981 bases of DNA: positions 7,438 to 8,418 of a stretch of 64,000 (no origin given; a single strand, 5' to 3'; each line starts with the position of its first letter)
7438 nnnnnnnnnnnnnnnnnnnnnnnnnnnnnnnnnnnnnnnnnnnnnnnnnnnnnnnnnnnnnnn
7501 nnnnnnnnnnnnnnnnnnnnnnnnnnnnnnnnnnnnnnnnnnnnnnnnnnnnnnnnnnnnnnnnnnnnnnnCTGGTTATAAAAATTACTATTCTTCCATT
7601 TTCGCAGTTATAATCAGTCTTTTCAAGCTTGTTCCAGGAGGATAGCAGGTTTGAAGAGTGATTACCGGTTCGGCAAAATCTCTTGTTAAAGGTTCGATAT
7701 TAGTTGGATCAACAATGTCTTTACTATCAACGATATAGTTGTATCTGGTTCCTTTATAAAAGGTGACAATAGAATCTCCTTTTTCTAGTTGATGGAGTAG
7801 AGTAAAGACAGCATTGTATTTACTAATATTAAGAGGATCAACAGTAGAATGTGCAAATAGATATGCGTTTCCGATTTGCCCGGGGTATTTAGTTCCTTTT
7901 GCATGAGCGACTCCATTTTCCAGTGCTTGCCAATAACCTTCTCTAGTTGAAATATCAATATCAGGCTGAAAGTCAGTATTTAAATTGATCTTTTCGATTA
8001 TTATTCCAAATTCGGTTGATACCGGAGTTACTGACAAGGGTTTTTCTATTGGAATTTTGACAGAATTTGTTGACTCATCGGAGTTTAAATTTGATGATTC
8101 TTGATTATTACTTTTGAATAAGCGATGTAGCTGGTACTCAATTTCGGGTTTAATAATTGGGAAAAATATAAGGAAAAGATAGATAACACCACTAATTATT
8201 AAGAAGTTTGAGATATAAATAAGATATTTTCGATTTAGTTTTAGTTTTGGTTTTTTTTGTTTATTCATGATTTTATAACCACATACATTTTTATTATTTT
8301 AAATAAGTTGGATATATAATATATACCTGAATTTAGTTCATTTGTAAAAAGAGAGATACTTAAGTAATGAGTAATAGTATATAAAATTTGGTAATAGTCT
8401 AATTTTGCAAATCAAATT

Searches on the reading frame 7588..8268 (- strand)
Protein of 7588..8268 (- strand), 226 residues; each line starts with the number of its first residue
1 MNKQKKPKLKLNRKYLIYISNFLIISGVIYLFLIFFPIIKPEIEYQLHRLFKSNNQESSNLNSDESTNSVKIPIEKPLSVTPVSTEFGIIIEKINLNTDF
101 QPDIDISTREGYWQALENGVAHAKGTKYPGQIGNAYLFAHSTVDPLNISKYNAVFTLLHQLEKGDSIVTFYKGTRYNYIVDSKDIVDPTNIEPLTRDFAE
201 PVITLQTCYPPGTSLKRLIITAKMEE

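Call 3: search_protein_families(library=pfam, proteins=[window:7588-8268:-], max_evalue=0.01)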
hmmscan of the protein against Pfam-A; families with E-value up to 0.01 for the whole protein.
window:7588-8268:- (226 aa): 1 family
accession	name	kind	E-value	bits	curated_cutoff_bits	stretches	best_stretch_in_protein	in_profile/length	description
PF04203.18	Sortase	-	1.3e-20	73.8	26.6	1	110-224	15-124/125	Sortase domain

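Call 7: search_protein_families(library=ncbifam, proteins=[window:7588-8268:-], max_evalue=1)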
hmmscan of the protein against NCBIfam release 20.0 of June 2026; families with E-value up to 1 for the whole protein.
window:7588-8268:- (226 aa): 7 families
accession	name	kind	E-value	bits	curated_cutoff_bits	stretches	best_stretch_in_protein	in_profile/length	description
NF033745.1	class_C_sortase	subfamily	3.4e-15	56.4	160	1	114-223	114-219/220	class C sortase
TIGR01076.1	sortase_fam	subfamily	4.6e-14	52.4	39.35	1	114-223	21-126/136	sortase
NF058671.1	sortase_SrtD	exception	2.5e-13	50.1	140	1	22-223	4-186/187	class D sortase, LPxTATN-specific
NF033747.1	class_E_sortase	subfamily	5.2e-13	49.3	160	1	19-225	4-206/211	class E sortase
NF033746.1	class_D_sortase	subfamily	6.6e-12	45.4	165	1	114-224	31-133/135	class D sortase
TIGR03784.1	marine_sortase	equivalog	0.0016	18.1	158.25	1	153-210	101-158/174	class GN sortase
NF033748.1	class_F_sortase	subfamily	0.0021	17.7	166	1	124-188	51-111/155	class F sortase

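Call 21: find_related_loci(query=window:7588-8268:-, collection=genome_contigs, flank=10000)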
Query window:7588-8268:- (226 aa) in genome_contigs; peptide patterns used: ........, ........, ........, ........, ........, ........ (x = any residue, [..] = any of these).
66 stretches matched a pattern, but none encodes a relative of the query by tblastn (E <= 1e-3).

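Call 23: find_homologous_proteins(query=window:7588-8265:-, max_evalue=0.00001)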
Query window:7588-8265:- (225 aa): 433 proteins with E <= 0.00001 among 677 candidates; the best 120 are listed.
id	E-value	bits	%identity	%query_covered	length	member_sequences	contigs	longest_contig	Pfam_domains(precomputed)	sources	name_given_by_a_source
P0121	4.7e-144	495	100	100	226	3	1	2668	PF04203.19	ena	-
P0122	3.5e-90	319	63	100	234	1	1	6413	PF04203.19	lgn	-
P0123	3.0e-84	300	61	95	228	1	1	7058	PF04203.19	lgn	-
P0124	5.4e-78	279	59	95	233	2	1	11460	PF04203.19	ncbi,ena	-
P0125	7.4e-77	276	59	94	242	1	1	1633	PF04203.19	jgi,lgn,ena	-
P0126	3.3e-70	254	54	100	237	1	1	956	PF04203.19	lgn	-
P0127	8.5e-61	223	50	93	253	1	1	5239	PF04203.19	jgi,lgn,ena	-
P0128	9.6e-54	200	47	92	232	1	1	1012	PF04203.19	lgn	-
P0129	3.9e-53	198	49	92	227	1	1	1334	PF04203.19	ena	-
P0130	6.1e-53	198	45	95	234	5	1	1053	PF04203.19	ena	-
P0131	4.8e-51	191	45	92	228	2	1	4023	PF04203.19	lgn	-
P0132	1.3e-50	190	44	92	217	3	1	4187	PF04203.19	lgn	-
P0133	3.2e-50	189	45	92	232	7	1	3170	PF04203.19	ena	-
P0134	3.5e-50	189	43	96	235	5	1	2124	PF04203.19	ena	-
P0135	5.8e-50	188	45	96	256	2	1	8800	PF04203.19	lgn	-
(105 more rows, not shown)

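Call 24: find_encoding_contigs(protein=P0124, flank=10000, max_places=2)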
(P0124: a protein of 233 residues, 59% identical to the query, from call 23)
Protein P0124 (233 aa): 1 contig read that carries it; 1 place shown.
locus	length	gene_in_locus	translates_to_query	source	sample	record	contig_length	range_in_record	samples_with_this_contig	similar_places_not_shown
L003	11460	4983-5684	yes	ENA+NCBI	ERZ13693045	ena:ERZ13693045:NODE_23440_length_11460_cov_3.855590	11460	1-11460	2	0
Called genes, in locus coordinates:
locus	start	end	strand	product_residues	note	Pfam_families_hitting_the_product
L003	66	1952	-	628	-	PF06480:FtsH_ext, PF06068:TIP49 (weak), PF00004:AAA, PF17862:AAA_lid_3, PF01434:Peptidase_M41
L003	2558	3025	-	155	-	PF04977:DivIC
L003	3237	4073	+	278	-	-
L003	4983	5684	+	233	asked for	PF04203:Sortase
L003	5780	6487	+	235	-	PF19567:CpsB_CapC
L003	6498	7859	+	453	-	PF02706:Wzz, PF01656:CbiA (weak), PF10609:ParA, PF13614:AAA_31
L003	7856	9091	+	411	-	PF09314:DUF1972, PF20706:GT4-conflict, PF13439:Glyco_transf_4, PF13579:Glyco_trans_4_4, PF00534:Glycos_transf_1, PF13692:Glyco_trans_1_4, PF13524:Glyco_trans_1_2 (weak)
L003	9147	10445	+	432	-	PF09314:DUF1972, PF13439:Glyco_transf_4, PF13579:Glyco_trans_4_4 (faint), PF00534:Glycos_transf_1, PF13692:Glyco_trans_1_4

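Call 25: find_encoding_contigs(protein=P0123, flank=10000, max_places=2)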
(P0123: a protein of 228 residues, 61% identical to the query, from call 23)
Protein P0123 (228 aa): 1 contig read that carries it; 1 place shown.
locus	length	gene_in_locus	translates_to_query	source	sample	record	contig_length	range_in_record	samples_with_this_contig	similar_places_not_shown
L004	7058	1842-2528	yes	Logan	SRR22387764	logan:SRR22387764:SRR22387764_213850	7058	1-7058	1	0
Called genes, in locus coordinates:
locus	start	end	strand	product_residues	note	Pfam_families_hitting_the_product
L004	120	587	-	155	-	PF04977:DivIC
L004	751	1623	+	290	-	PF02899:Phage_int_SAM_1, PF13495:Phage_int_SAM_4, PF00589:Phage_integrase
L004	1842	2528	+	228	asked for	PF04203:Sortase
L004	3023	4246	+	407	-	PF01656:CbiA (weak), PF10609:ParA, PF13614:AAA_31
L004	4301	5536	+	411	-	PF09314:DUF1972, PF13439:Glyco_transf_4, PF13579:Glyco_trans_4_4, PF20706:GT4-conflict, PF00534:Glycos_transf_1, PF13692:Glyco_trans_1_4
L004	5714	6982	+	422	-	PF09314:DUF1972 (weak), PF13439:Glyco_transf_4, PF13579:Glyco_trans_4_4 (faint), PF20706:GT4-conflict, PF00534:Glycos_transf_1, PF13692:Glyco_trans_1_4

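Call 26: find_encoding_contigs(protein=P0122, flank=10000, max_places=2)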
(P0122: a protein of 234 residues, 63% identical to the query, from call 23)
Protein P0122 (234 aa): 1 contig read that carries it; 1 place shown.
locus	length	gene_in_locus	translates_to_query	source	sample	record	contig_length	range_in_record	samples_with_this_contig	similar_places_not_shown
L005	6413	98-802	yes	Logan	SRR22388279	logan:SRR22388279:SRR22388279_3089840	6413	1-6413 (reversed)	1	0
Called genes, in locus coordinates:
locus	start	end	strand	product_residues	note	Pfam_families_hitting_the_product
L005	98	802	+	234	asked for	PF04203:Sortase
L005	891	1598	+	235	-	PF19567:CpsB_CapC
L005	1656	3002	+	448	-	PF02706:Wzz, PF01656:CbiA, PF10609:ParA, PF13614:AAA_31 (weak)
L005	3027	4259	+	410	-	PF09314:DUF1972 (faint), PF13439:Glyco_transf_4, PF13579:Glyco_trans_4_4 (weak), PF20706:GT4-conflict, PF00534:Glycos_transf_1, PF13692:Glyco_trans_1_4, PF13524:Glyco_trans_1_2 (weak)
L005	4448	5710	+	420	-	PF09314:DUF1972 (weak), PF13439:Glyco_transf_4, PF13579:Glyco_trans_4_4, PF20706:GT4-conflict, PF00534:Glycos_transf_1, PF13692:Glyco_trans_1_4, PF13524:Glyco_trans_1_2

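Call 52: search_solved_structures(query=window:7588-8265:-, max_evalue=0.01, show_alignments=2)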
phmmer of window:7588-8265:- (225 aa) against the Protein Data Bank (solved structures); distinct sequences matched with E-value up to 0.01: 18.
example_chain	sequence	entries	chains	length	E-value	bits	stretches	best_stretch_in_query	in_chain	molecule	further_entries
8t28_A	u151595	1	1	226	6.5e-06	29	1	115-221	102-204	Class C sortase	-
24rr_A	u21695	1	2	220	1.8e-05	27.6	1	114-219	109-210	Ebp pilus assembly class C sortase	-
2xwg_A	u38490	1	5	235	1.9e-05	27.5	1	114-222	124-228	SORTASE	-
4d70_A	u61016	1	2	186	3.6e-05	26.6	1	112-222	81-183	SORTASE FAMILY PROTEIN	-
4g1j_A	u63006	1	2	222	0.00011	25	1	112-222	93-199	Sortase family protein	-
3rbi_A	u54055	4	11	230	0.00012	24.9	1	112-222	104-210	Sortase family protein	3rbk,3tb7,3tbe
2w1j_A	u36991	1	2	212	0.0002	24.2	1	102-219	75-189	PUTATIVE SORTASE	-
2wts_A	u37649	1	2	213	0.00025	23.9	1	102-219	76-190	PUTATIVE SORTASE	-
6ixz_A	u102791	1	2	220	0.00075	22.3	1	114-221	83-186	Sortase family protein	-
7d6p_A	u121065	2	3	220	0.00079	22.2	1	114-221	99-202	Sortase family protein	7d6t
8gr6_A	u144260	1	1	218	0.00084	22.1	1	139-220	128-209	Sortase-like protein, putative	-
2ln7_A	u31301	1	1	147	0.0014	21.4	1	151-223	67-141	LPXTG-site transpeptidase family protein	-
2kw8_A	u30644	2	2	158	0.0017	21.1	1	145-220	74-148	LPXTG-site transpeptidase family protein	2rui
7cg9_A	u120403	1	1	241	0.0023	20.7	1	115-222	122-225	Class C sortase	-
3rbj_A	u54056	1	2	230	0.0023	20.7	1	112-222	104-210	Sortase family protein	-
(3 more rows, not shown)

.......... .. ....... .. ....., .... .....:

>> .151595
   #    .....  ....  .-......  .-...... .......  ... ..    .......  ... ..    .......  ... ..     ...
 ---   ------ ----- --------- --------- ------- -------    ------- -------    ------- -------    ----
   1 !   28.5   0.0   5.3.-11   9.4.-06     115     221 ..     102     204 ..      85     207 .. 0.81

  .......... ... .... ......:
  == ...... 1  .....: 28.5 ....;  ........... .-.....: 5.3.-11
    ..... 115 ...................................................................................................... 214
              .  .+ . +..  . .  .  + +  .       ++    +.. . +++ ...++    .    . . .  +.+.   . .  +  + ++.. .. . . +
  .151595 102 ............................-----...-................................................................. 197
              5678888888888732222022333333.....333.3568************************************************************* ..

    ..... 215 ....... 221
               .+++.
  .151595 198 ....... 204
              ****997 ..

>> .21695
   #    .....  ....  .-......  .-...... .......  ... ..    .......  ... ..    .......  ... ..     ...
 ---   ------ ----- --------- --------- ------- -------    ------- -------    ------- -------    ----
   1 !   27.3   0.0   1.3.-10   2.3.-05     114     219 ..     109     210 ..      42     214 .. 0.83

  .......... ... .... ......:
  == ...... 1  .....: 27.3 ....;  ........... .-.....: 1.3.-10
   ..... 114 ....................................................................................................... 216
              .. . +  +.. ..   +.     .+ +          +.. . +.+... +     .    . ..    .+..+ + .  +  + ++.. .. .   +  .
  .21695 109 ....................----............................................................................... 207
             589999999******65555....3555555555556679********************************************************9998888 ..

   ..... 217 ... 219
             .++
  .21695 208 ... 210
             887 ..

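Call 56: find_related_loci(query=A4, collection=genome_contigs, flank=8000)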
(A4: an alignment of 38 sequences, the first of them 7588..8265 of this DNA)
Query A4 (225 aa) in genome_contigs; peptide patterns used: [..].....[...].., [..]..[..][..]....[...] (x = any residue, [..] = any of these).
599 stretches matched a pattern (row limit reached: there are more); 540 encode a relative of the query (tblastn E <= 1e-3); the best 80 are kept; 80 distinct loci.
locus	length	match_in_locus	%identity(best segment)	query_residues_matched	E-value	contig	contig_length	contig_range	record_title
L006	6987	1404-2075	49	3-225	5e-64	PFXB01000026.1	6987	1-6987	MAG: candidate division WWE3 bacterium CG_4_9_14_3_um_filter_43_9 CG_4_9_14_3_um_filter_150_scaffold_13574_c, whole geno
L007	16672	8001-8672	43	12-224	9e-57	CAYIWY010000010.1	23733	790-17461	MAG TPA_asm: uncultured Gammaproteobacteria bacterium isolate ERP119705_co4_291 genome assembly, contig: NODE_1814_lengt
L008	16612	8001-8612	48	20-223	3e-56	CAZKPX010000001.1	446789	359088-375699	MAG TPA_asm: uncultured Candidatus Saccharibacteria bacterium isolate SRP344714_co2_351 genome assembly, contig: NODE_18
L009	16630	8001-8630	45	18-224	2e-55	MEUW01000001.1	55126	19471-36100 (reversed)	MAG: candidate division WWE3 bacterium RBG_19FT_COMBO_53_11 rbg_19ft_combo_scaffold_102, whole genome shotgun sequence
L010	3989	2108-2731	45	19-223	3e-55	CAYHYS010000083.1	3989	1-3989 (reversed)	MAG TPA_asm: uncultured Candidatus Saccharibacteria bacterium isolate ERP119705_co15_647 genome assembly, contig: NODE_3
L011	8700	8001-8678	41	9-225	2e-54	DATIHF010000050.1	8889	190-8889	MAG TPA_asm: Candidatus Saccharimonadales bacterium isolate SMAG_U15631 k141_392065, whole genome shotgun sequence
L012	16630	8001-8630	45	17-223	5e-54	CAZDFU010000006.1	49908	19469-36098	MAG TPA_asm: uncultured Gammaproteobacteria bacterium isolate binchicken_co251_985 genome assembly, contig: NODE_964_len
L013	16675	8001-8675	41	5-225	4e-54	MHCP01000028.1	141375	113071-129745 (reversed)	MAG: Candidatus Woykebacteria bacterium RBG_13_40_15 RBG_13_scaffold_5, whole genome shotgun sequence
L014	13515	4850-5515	45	9-225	3e-54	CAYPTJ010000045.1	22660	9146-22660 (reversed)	MAG TPA_asm: uncultured Candidatus Saccharibacteria bacterium isolate SRP118108_co2_314 genome assembly, contig: k141_70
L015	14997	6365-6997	45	18-225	3e-54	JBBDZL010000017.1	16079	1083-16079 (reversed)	MAG: Patescibacteria group bacterium isolate LejiaD_55_383 Lejia_D_5755_length_16079_cov_253, whole genome shotgun seque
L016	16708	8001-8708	43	3-223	7e-54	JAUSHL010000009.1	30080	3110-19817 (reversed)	MAG: Candidatus Daviesbacteria bacterium isolate E14_metabat.bin.192 E14_k141_277583, whole genome shotgun sequence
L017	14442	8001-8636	44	18-225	6e-54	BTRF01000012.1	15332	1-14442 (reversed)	MAG: Patescibacteria group bacterium BMS9Abin34 DNA, NODE_1182_length_15332, whole genome shotgun sequence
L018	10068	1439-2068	45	18-225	6e-54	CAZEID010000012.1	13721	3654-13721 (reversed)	MAG TPA_asm: uncultured Candidatus Saccharibacteria bacterium isolate SRP231805_co4_132 genome assembly, contig: k141_23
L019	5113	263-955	42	9-225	7e-54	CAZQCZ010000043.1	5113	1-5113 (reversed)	MAG TPA_asm: uncultured Candidatus Saccharibacteria bacterium isolate SRP098346_co1_87 genome assembly, contig: NODE_244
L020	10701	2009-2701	42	7-223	1e-53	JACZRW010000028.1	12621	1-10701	MAG: Patescibacteria group bacterium isolate B106T1L10 B106T1L10_NODE7894, whole genome shotgun sequence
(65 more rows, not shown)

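Call 81: find_encoding_contigs(protein=P0121, flank=10000, max_places=4)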
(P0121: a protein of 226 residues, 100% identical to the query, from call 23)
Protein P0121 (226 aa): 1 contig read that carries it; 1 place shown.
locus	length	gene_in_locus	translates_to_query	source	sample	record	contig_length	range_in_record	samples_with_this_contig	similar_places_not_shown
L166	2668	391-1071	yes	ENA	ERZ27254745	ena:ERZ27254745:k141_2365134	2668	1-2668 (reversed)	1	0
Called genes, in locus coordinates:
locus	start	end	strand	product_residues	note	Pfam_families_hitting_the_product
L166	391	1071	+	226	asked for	PF04203:Sortase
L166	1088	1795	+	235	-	PF19567:CpsB_CapC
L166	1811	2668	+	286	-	?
